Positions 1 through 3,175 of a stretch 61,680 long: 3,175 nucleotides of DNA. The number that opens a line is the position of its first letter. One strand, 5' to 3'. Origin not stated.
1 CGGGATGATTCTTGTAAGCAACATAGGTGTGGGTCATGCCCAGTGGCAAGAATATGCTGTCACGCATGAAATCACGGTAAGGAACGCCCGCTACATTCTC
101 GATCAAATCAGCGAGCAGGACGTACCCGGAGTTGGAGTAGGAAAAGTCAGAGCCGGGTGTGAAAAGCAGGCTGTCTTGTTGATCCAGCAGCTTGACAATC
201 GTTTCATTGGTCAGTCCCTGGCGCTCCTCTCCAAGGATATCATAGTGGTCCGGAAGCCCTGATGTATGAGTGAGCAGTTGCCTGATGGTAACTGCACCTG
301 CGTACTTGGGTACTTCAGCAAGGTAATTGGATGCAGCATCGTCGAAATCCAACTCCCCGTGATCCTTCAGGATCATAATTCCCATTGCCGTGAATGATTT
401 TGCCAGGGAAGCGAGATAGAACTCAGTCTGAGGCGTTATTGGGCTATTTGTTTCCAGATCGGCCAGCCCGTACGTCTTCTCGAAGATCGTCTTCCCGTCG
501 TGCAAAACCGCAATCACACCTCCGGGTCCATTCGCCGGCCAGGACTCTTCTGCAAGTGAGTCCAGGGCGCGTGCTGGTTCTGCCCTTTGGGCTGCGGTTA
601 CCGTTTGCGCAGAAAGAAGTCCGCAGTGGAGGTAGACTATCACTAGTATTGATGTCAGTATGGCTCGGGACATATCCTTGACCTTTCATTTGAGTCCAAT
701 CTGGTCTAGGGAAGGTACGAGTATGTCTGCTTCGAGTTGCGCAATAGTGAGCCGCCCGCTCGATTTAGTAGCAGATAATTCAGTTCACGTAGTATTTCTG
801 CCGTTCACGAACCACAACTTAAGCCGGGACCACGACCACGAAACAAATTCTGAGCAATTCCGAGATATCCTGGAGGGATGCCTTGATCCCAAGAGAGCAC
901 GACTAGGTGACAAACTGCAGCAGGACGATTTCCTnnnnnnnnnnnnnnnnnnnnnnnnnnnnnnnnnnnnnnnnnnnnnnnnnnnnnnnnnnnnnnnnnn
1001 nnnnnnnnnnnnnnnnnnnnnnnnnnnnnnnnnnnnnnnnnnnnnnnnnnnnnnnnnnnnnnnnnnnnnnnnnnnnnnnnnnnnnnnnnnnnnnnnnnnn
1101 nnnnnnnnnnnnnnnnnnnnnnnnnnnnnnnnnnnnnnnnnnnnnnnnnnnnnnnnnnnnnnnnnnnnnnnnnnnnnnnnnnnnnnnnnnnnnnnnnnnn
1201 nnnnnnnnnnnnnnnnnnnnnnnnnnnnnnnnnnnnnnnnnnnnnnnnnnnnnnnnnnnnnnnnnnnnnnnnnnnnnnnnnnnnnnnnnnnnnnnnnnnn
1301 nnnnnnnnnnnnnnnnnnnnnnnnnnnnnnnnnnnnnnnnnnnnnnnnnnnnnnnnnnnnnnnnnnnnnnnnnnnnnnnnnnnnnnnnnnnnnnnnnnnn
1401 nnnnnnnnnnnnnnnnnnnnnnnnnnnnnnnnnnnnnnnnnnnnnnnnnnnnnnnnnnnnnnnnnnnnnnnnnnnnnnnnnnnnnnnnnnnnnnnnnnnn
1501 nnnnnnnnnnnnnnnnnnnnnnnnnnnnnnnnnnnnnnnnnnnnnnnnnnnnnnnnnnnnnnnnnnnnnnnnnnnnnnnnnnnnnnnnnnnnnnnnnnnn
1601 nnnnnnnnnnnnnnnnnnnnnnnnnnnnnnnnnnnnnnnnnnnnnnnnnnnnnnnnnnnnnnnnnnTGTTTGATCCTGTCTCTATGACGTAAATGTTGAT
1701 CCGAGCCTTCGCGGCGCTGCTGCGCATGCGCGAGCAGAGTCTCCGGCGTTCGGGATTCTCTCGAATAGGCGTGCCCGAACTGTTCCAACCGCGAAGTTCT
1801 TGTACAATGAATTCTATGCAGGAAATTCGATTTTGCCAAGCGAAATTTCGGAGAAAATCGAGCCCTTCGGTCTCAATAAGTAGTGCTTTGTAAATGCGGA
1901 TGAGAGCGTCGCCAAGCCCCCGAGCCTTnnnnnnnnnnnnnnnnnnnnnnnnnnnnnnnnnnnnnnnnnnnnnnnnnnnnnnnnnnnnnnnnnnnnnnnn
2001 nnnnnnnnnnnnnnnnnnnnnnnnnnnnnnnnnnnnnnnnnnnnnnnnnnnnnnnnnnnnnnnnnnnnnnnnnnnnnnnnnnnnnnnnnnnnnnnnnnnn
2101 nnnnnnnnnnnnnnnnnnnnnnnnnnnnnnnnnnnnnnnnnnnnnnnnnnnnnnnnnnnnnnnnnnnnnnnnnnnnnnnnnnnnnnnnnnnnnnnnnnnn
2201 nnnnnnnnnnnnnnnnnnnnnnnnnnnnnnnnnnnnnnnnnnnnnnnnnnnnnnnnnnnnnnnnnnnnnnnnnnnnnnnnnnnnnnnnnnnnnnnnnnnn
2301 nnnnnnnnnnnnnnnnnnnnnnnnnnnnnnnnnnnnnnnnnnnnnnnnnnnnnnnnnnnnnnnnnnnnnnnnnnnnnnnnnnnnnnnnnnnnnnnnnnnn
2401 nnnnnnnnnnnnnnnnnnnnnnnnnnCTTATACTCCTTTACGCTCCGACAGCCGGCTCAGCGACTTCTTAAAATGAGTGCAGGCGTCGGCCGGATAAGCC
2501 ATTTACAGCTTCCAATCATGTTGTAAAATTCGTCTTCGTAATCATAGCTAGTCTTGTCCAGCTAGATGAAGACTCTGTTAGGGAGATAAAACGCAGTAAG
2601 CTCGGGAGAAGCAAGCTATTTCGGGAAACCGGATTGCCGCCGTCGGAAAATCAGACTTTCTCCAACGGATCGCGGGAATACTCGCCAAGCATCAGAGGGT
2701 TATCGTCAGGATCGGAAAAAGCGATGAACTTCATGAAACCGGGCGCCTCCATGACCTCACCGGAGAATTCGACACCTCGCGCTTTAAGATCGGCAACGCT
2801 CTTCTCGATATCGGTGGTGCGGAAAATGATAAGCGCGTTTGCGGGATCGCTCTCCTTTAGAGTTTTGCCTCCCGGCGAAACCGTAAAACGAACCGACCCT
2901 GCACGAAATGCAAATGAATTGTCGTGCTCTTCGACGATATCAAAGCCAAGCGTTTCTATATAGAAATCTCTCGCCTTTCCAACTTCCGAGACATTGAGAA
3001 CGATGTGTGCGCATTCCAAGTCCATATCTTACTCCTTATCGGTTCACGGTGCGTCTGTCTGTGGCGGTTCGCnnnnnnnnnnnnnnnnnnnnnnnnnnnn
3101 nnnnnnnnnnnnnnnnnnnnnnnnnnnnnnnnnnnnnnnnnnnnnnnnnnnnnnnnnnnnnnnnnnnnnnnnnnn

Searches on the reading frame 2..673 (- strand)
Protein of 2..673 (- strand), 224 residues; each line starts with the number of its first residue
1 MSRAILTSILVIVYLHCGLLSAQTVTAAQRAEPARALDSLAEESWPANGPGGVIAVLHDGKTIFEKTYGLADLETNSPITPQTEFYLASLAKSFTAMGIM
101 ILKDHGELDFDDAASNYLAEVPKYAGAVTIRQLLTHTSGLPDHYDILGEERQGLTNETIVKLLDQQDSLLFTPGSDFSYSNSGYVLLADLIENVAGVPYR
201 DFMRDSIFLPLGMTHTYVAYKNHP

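Call 9: search_protein_families(library=pfam, proteins=[window:2-673:-])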
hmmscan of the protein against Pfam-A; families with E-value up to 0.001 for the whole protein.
window:2-673:- (224 aa): 1 family
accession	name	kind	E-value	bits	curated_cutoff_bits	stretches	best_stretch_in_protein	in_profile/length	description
PF00144.29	Beta-lactamase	-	1.5e-49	169.4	27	1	48-218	13-183/329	Beta-lactamase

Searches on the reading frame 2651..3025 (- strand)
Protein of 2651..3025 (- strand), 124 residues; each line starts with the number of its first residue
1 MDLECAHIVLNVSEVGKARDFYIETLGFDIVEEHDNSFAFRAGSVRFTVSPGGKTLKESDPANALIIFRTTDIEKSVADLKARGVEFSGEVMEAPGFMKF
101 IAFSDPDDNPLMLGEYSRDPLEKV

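Call 23: search_protein_families(library=pfam, proteins=[window:2651-3025:-])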
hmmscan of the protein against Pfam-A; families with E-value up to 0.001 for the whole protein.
window:2651-3025:- (124 aa): 3 families
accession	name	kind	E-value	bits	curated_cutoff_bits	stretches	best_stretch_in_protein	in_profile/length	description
PF00903.31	Glyoxalase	-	2.1e-14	54.4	20.6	1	6-112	3-120/121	Glyoxalase/Bleomycin resistance protein/Dioxygenase superfamily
PF12681.13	Glyoxalase_2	-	1.8e-05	25.1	30.1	1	7-115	3-115/118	Glyoxalase-like domain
PF13468.12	Glyoxalase_3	-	0.00025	21.6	25.1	0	65-91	80-106/176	Glyoxalase-like domain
